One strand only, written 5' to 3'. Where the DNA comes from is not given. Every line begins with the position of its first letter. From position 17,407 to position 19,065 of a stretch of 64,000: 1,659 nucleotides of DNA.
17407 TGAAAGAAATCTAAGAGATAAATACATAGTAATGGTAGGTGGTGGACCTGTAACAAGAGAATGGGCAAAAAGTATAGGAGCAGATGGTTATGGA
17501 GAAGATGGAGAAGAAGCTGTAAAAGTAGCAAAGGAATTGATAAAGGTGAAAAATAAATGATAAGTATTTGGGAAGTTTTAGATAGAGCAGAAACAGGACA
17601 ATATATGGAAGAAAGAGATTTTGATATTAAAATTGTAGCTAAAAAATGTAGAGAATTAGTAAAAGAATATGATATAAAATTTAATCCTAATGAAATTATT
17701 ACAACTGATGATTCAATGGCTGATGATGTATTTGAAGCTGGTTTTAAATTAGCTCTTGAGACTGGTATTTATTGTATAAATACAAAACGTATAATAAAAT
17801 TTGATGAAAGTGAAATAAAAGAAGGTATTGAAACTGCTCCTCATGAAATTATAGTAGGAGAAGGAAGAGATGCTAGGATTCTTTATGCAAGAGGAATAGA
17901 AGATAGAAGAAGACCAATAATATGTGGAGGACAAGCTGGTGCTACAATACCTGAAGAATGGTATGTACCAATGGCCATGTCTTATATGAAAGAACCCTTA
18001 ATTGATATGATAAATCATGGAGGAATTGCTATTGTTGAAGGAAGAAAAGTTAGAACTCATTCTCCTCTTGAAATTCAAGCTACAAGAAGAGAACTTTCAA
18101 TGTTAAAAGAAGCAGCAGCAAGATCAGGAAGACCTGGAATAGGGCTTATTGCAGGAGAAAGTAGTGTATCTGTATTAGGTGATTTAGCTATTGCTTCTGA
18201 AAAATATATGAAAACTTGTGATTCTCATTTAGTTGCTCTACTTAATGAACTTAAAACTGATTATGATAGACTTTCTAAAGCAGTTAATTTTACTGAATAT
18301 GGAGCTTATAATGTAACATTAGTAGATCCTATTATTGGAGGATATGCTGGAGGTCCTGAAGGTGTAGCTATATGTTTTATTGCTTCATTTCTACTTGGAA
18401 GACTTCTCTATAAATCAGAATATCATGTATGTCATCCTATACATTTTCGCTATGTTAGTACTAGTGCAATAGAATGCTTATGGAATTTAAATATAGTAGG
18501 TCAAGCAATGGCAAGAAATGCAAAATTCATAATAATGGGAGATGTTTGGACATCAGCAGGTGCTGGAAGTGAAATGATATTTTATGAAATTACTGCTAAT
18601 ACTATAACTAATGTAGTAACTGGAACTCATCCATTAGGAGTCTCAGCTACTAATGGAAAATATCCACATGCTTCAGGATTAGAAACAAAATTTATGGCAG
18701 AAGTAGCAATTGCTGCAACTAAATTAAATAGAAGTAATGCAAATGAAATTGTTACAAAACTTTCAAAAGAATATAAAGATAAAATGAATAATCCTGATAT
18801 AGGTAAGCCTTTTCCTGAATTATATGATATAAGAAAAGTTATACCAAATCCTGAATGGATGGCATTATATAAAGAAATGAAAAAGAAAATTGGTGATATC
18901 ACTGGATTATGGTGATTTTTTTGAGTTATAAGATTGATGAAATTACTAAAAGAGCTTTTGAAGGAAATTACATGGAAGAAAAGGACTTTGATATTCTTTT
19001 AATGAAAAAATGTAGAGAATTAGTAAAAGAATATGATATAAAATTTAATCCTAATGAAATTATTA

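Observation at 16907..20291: MtmC-like corrinoid protein plus two tandem pyrrolysine-free MtmB-like methyltransferases in a non-methanogen context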

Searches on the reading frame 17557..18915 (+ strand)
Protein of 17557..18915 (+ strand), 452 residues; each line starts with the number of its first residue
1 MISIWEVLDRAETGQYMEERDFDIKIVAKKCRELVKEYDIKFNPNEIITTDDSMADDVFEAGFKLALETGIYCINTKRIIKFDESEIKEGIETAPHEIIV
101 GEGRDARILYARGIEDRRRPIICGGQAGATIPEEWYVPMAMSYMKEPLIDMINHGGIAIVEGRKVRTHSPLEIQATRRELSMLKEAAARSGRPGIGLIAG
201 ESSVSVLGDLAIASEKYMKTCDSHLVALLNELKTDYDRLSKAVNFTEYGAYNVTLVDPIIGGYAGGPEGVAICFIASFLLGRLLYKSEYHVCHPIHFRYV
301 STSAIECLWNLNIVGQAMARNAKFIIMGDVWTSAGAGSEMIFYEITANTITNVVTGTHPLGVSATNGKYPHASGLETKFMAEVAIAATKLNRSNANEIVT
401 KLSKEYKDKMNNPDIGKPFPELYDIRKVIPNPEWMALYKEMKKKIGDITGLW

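Call 3: search_protein_families(library=pfam, proteins=[window:17557-18915:+], max_evalue=0.01)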
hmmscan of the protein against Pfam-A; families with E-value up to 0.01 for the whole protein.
window:17557-18915:+ (452 aa): 1 family
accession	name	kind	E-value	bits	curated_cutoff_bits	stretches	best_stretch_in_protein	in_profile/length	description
PF05369.18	MtmB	-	2.3e-117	393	25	1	2-448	1-448/450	Monomethylamine methyltransferase MtmB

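Call 4: search_protein_families(library=ncbifam, proteins=[window:17557-18915:+], max_evalue=0.01)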
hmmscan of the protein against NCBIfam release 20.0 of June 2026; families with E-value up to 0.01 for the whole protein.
window:17557-18915:+ (452 aa): 0 families

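Call 8: find_homologous_proteins(query=window:17557-18915:+, max_evalue=0.00001)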
Query window:17557-18915:+ (452 aa): 525 proteins with E <= 0.00001 among 8000 candidates; the best 120 are listed.
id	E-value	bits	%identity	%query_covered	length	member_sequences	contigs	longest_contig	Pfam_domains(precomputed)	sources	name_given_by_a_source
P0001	0.0e+0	1028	100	100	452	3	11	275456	PF05369.19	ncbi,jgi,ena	ncbi:MAG: monomethylamine:corrinoid methyltransferase [Candidatus Methanomethylicaceae archaeon]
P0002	4.1e-281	951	90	100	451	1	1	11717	PF05369.19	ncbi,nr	ncbi:MAG: monomethylamine:corrinoid methyltransferase [Candidatus Methanomethyliaceae archaeon]|nr:m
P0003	2.4e-261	885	86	100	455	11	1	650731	PF05369.19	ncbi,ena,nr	ncbi:MAG: monomethylamine:corrinoid methyltransferase [Candidatus Verstraetearchaeota archaeon]|nr:m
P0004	5.5e-257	871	82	100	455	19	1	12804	PF05369.19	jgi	-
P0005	2.9e-246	836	78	100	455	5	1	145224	PF05369.19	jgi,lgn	jgi:methylamine--corrinoid protein Co-methyltransferase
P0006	2.4e-243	826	77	100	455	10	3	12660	PF05369.19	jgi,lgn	jgi:methylamine--corrinoid protein Co-methyltransferase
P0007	3.4e-241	819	76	100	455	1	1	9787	PF05369.19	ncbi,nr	ncbi:MAG: monomethylamine:corrinoid methyltransferase [Candidatus Verstraetearchaeota archaeon]|nr:m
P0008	1.8e-240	817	77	100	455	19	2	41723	PF05369.19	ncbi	ncbi:MAG: monomethylamine:corrinoid methyltransferase [Candidatus Methanosuratincola sp.]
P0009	1.0e-236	804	75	100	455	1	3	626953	PF05369.19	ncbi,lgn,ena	ncbi:MAG: monomethylamine:corrinoid methyltransferase [Candidatus Methanomethylicaceae archaeon]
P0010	1.5e-236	804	75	99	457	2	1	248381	PF05369.19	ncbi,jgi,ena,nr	ncbi:MAG: monomethylamine:corrinoid methyltransferase [Candidatus Methanomethylicia archaeon]|nr:mon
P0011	1.5e-236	804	75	99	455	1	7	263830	PF05369.19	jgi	jgi:methylamine--corrinoid protein Co-methyltransferase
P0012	2.6e-236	803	75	100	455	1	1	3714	PF05369.19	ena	-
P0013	3.8e-236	802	75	99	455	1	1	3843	PF05369.19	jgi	-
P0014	1.4e-235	800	74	100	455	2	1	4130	PF05369.19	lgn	-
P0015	1.9e-235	800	75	100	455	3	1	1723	PF05369.19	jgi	jgi:methylamine--corrinoid protein Co-methyltransferase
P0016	6.6e-234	795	74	99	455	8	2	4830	PF05369.19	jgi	jgi:methylamine--corrinoid protein Co-methyltransferase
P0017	7.2e-233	792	72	99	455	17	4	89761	PF05369.19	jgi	jgi:methylamine--corrinoid protein Co-methyltransferase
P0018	7.8e-233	791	74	100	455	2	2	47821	PF05369.19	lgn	-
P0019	2.2e-232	790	73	100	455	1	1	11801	PF05369.19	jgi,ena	-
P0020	2.7e-232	790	72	100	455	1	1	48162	PF05369.19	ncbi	-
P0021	8.1e-232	788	73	100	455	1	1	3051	PF05369.19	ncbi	-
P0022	1.1e-225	768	74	100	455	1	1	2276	PF05369.19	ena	-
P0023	9.5e-224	762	73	100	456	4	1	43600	PF05369.19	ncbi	-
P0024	7.4e-217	739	100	73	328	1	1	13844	PF05369.19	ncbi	ncbi:MAG: monomethylamine:corrinoid methyltransferase, partial [Candidatus Methanomethylicaceae arch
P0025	1.4e-199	682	75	85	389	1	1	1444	PF05369.19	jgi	-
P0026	3.3e-193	661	65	99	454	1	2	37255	PF05369.19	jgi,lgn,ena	-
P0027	5.3e-190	650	64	99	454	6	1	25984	PF05369.19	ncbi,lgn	-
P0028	2.3e-188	645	63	99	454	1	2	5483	PF05369.19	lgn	-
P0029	8.2e-188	643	61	99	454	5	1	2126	PF05369.19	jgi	-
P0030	2.8e-183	628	62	99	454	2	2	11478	PF05369.19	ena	-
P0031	3.3e-181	621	63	98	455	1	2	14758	PF05369.19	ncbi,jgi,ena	-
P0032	1.0e-179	616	59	99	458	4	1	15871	PF05369.19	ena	-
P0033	8.2e-175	600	60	98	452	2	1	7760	PF05369.19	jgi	-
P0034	1.6e-174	599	58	99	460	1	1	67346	PF05369.19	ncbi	-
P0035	8.7e-173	594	58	99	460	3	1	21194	PF05369.19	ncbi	-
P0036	1.5e-170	586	60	99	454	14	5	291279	PF05369.19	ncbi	ncbi:MAG: monomethylamine:corrinoid methyltransferase [Ignisphaera sp.]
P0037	1.7e-168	579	61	95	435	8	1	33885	PF05369.19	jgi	-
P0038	2.5e-165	569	58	99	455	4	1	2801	PF05369.19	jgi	jgi:methylamine--corrinoid protein Co-methyltransferase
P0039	5.9e-164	564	55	99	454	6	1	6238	PF05369.19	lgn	-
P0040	6.9e-164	564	57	99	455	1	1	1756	PF05369.19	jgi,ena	-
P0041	9.3e-164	564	55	99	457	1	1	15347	PF05369.19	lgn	-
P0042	1.1e-162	560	57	99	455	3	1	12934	PF05369.19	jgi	-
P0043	7.4e-161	554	77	69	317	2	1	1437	PF05369.19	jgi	jgi:methylamine--corrinoid protein Co-methyltransferase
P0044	1.7e-159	550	54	99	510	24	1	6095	PF05369.19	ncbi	ncbi:MAG: monomethylamine:corrinoid methyltransferase [Candidatus Baldrarchaeia archaeon]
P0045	4.4e-158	545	75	68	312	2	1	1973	PF05369.19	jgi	-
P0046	5.9e-158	545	53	99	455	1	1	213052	PF05369.19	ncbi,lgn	ncbi:MAG: monomethylamine:corrinoid methyltransferase [Candidatus Asgardarchaeia archaeon]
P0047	2.3e-157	543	53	99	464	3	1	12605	PF05369.19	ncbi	-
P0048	2.3e-155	536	55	98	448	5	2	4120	PF05369.19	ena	-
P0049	1.1e-154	534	77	67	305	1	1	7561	PF05369.19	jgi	jgi:methylamine--corrinoid protein Co-methyltransferase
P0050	1.5e-153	530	54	99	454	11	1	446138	PF05369.19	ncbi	ncbi:MAG: monomethylamine:corrinoid methyltransferase [Ignisphaera sp.]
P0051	8.1e-152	524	53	96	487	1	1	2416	PF05369.19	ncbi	-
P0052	9.2e-150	518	53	99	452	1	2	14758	PF05369.19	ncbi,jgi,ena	-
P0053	4.0e-148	512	49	100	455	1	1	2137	PF05369.19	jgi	-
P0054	4.5e-146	506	49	98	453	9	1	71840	PF05369.19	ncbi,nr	ncbi:MAG: monomethylamine:corrinoid methyltransferase [Thermoanaerobacteraceae bacterium]|nr:monomet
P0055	9.0e-141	488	49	98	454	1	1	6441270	PF05369.19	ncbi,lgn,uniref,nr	ncbi:monomethylamine:corrinoid methyltransferase [Candidatus Formimonas warabiya]|uniref:Monomethyla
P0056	1.2e-140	488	50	100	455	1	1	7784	PF05369.19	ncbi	-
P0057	1.3e-140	488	49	99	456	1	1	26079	PF05369.19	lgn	-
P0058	4.5e-140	486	49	100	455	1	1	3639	PF05369.19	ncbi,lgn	-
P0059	1.5e-139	484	49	98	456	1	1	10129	PF05369.19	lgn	-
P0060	1.6e-139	484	47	99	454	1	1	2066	PF05369.19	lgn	-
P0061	4.6e-139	482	48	100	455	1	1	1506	PF05369.19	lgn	-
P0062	9.9e-139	481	48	100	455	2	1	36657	PF05369.19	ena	-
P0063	1.4e-138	481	49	100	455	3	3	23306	PF05369.19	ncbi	-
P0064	1.5e-138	481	49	100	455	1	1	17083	PF05369.19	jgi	jgi:methylamine---corrinoid protein Co-methyltransferase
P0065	2.7e-138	480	49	100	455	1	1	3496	PF05369.19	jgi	jgi:methylamine--corrinoid protein Co-methyltransferase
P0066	3.6e-138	479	48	100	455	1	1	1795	PF05369.19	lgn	-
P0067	8.7e-138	478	49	98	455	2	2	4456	PF05369.19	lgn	-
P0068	9.8e-138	478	50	97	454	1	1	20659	PF05369.19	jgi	jgi:methylamine--corrinoid protein Co-methyltransferase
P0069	4.4e-137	476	78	59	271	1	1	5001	PF05369.19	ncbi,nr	ncbi:MAG: monomethylamine:corrinoid methyltransferase, partial [Candidatus Methanomethylicus sp.]|nr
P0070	1.6e-136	474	49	98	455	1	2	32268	PF05369.19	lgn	-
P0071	2.2e-136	474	48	98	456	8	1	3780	PF05369.19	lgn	-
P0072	3.9e-136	473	49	98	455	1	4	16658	PF05369.19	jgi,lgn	-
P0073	4.6e-136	473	47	99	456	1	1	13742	PF05369.19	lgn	-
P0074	5.4e-136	472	48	98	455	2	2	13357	PF05369.19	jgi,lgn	jgi:methylamine--corrinoid protein Co-methyltransferase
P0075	5.8e-136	472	48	98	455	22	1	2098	PF05369.19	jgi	jgi:methylamine--corrinoid protein Co-methyltransferase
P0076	1.8e-135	471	49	100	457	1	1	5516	PF05369.19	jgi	-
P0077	2.1e-135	470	49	98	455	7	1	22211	PF05369.19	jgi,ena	-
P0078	4.7e-135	469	46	99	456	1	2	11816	PF05369.19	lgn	-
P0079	8.2e-135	468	48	100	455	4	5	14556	PF05369.19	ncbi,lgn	-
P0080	3.1e-134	467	48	98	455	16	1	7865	PF05369.19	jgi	-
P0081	3.6e-134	466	46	99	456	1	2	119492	PF05369.19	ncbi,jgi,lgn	jgi:methylamine--corrinoid protein Co-methyltransferase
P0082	6.3e-134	465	48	100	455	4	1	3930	PF05369.19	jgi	jgi:methylamine--corrinoid protein Co-methyltransferase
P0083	3.6e-133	463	48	98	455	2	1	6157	PF05369.19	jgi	jgi:methylamine--corrinoid protein Co-methyltransferase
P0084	5.5e-133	462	48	98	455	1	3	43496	PF05369.19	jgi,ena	-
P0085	7.3e-133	462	47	98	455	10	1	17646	PF05369.19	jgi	-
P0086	5.2e-132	459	47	99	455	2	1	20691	PF05369.19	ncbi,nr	ncbi:MAG TPA: monomethylamine:corrinoid methyltransferase [Anaerolineales bacterium]|nr:monomethylam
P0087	9.1e-132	458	47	98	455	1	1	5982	PF05369.19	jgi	jgi:methylamine---corrinoid protein Co-methyltransferase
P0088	2.4e-131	457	48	99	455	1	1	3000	PF05369.19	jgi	jgi:methylamine--corrinoid protein Co-methyltransferase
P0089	1.0e-130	455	47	99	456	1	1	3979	PF05369.19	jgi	jgi:methylamine--corrinoid protein Co-methyltransferase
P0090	9.7e-130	452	45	99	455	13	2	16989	PF05369.19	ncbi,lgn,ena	-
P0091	3.1e-129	450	45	98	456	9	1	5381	PF05369.19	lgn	-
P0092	9.1e-129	448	46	98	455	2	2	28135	PF05369.19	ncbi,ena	-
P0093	9.1e-129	448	46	97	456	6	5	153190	PF05369.19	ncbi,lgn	-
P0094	9.5e-129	448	46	97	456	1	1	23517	PF05369.19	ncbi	-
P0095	1.2e-128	448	46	99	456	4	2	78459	PF05369.19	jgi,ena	jgi:methylamine---corrinoid protein Co-methyltransferase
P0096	1.3e-128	448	45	99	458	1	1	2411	PF05369.19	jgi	jgi:methylamine---corrinoid protein Co-methyltransferase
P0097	1.6e-128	448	45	100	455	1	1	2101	PF05369.19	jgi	jgi:methylamine--corrinoid protein Co-methyltransferase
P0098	2.1e-128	447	45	100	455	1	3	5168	PF05369.19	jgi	jgi:methylamine--corrinoid protein Co-methyltransferase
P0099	3.3e-128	447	46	98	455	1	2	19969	PF05369.19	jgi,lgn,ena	-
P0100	3.3e-128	447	46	97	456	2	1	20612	PF05369.19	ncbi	ncbi:MAG: monomethylamine methyltransferase MtmB [Anaerolineales bacterium]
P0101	5.8e-128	446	46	97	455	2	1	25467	PF05369.19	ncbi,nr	ncbi:MAG: monomethylamine:corrinoid methyltransferase [Anaerolineales bacterium]|nr:monomethylamine:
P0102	9.8e-128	445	46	97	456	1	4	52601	PF05369.19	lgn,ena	-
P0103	1.0e-127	445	44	99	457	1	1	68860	PF05369.19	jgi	-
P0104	1.3e-127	445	45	98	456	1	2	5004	PF05369.19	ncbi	-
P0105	1.7e-127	444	47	99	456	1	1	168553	PF05369.19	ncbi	-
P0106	1.8e-127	444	45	99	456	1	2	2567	PF05369.19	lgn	-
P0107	1.9e-127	444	47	97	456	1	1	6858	PF05369.19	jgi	jgi:methylamine---corrinoid protein Co-methyltransferase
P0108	2.8e-127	444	46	99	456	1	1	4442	PF05369.19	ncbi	ncbi:MAG: monomethylamine:corrinoid methyltransferase [Rudaea sp.]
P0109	2.9e-126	440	46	97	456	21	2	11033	PF05369.19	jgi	jgi:methylamine--corrinoid protein Co-methyltransferase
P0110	4.8e-126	440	45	99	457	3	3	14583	PF05369.19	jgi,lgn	jgi:methylamine--corrinoid protein Co-methyltransferase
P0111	7.7e-126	439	44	99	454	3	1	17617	PF05369.19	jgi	jgi:methylamine--corrinoid protein Co-methyltransferase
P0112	8.2e-126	439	44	99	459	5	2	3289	PF05369.19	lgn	-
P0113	9.1e-126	439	44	99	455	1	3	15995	PF05369.19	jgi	jgi:methylamine--corrinoid protein Co-methyltransferase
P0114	2.0e-125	437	44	98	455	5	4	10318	PF05369.19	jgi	jgi:methylamine--corrinoid protein Co-methyltransferase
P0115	3.0e-125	437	43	99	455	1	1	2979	PF05369.19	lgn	-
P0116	3.1e-125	437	45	99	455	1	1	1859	PF05369.19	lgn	-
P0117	3.4e-125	437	44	99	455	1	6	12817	PF05369.19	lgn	-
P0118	3.5e-125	437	45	99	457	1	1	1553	PF05369.19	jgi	jgi:methylamine--corrinoid protein Co-methyltransferase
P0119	1.1e-124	435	43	99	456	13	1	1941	PF05369.19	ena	-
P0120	1.2e-124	435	44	99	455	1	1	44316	PF05369.19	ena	-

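Call 9: search_solved_structures(query=window:17557-18915:+, show_alignments=1)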
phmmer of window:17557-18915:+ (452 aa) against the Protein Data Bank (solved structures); distinct sequences matched with E-value up to 0.001: 2.
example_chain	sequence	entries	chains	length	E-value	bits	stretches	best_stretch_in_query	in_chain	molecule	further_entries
1l2q_A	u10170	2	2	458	5.1e-77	263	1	5-448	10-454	monomethylamine methyltransferase | Monomethylamine methyltransferase mtmB1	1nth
1tv2_A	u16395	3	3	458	9.2e-77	262.2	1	5-448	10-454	Monomethylamine methyltransferase mtmB1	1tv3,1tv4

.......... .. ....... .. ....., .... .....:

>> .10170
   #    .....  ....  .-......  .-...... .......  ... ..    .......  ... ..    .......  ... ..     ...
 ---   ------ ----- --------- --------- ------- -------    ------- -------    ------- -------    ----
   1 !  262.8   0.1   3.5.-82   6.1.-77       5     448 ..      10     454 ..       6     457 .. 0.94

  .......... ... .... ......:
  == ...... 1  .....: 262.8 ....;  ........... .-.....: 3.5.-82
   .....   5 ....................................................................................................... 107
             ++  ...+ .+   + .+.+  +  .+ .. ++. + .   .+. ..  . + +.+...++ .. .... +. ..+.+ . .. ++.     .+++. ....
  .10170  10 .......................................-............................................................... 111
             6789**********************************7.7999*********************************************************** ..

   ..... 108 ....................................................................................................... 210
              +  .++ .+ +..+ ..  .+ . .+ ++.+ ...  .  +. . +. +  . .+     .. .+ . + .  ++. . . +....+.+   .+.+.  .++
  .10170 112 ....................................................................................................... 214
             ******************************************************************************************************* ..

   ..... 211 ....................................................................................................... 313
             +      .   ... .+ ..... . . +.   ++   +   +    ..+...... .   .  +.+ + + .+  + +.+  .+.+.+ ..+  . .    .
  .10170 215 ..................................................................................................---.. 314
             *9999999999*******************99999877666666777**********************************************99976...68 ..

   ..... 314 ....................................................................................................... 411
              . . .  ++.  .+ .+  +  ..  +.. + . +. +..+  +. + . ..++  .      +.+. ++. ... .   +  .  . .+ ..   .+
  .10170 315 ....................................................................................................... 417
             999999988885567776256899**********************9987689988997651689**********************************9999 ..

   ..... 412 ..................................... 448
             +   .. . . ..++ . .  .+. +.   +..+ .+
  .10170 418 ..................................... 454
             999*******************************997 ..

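Call 31: find_encoding_contigs(protein=window:17557-18915:+, flank=10000, max_places=6)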
Protein window:17557-18915:+ (452 aa): no gene with exactly this product is on record in the collection.

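Call 32: find_encoding_contigs(protein=P0001, flank=10000, max_places=6)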
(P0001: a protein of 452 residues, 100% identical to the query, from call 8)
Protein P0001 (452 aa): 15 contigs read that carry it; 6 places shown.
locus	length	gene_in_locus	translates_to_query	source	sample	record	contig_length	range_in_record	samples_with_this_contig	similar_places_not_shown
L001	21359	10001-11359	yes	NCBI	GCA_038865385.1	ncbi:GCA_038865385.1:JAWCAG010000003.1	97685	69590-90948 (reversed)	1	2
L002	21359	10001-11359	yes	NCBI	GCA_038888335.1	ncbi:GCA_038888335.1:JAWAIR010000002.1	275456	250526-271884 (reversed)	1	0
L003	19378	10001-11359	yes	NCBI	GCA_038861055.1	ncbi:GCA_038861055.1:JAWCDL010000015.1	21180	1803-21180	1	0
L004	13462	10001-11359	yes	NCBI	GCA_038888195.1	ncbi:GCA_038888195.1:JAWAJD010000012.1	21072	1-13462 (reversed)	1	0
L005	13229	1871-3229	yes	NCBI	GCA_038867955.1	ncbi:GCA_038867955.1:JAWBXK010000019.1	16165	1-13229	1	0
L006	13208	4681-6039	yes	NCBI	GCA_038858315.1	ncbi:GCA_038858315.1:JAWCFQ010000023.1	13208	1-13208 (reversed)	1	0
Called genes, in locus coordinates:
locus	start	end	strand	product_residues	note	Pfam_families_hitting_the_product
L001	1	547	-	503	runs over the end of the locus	PF00501:AMP-binding, PF13193:AMP-binding_C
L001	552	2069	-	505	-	PF00474:SSF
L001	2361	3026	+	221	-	PF00156:Pribosyltran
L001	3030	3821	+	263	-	PF01048:PNP_UDP_1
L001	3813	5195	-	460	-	PF00682:HMGL-like, PF22617:HCS_D2, PF01037:AsnC_trans_reg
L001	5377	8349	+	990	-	PF01935:DUF87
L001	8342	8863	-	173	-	PF06197:DUF998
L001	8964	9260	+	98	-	PF01918:Alba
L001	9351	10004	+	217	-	PF02607:B12-binding_2, PF02310:B12-binding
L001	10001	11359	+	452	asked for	PF05369:MtmB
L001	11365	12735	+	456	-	PF05369:MtmB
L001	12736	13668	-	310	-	PF02653:BPD_transp_2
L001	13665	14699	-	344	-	PF02653:BPD_transp_2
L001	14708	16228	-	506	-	PF00005:ABC_tran, PF13304:AAA_21 (faint), PF00005:ABC_tran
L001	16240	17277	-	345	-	PF02608:Bmp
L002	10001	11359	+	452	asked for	PF05369:MtmB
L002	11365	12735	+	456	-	PF05369:MtmB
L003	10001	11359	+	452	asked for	PF05369:MtmB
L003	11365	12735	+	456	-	PF05369:MtmB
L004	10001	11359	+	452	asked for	PF05369:MtmB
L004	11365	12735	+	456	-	PF05369:MtmB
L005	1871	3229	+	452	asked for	PF05369:MtmB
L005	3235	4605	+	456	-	PF05369:MtmB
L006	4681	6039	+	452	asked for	PF05369:MtmB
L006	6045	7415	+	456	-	PF05369:MtmB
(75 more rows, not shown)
